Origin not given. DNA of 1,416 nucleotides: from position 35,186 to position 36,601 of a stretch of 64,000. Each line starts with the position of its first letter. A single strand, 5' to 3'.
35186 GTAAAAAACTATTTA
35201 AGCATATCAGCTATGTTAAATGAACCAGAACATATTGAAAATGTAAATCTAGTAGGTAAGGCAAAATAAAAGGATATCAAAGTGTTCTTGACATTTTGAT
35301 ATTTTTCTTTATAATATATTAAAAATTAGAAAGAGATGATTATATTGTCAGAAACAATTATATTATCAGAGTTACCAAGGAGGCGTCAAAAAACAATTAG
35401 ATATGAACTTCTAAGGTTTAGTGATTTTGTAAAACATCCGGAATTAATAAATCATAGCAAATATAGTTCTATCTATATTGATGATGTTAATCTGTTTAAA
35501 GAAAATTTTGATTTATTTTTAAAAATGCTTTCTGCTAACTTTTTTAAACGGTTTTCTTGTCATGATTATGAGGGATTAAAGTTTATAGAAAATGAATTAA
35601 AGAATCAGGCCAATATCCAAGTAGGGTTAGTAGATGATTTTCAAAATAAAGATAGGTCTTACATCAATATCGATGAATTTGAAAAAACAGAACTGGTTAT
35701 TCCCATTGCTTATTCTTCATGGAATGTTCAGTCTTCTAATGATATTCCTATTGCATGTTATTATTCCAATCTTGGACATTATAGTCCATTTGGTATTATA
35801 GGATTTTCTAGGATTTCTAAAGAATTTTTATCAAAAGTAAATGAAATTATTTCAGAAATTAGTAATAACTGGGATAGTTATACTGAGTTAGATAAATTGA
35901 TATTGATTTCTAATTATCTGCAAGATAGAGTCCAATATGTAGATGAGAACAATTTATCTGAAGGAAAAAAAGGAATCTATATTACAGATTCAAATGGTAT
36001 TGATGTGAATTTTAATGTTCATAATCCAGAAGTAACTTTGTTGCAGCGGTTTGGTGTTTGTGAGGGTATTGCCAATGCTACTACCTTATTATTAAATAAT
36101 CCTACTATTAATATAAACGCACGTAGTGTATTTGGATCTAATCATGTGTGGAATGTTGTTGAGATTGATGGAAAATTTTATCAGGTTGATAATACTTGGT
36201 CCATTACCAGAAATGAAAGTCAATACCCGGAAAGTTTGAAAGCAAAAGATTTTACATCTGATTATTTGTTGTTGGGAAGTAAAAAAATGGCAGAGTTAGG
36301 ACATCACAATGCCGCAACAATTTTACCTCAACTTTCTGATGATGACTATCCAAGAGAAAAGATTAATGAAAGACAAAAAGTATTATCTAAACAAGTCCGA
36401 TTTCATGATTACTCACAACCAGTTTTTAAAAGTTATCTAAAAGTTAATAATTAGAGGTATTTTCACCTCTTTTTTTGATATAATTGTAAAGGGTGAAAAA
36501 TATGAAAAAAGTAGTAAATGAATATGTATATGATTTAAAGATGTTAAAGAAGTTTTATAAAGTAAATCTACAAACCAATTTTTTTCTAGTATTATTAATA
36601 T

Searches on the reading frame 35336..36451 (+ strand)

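Call 29: search_protein_families(library=pfam, proteins=[window:35336-36451:+], max_evalue=0.001)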
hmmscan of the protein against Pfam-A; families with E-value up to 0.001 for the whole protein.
window:35336-36451:+ (372 aa): 1 family
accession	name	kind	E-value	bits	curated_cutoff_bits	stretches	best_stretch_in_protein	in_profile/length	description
PF04473.18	DUF553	-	0.00072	19.5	20.5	0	173-302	4-129/140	Transglutaminase-like domain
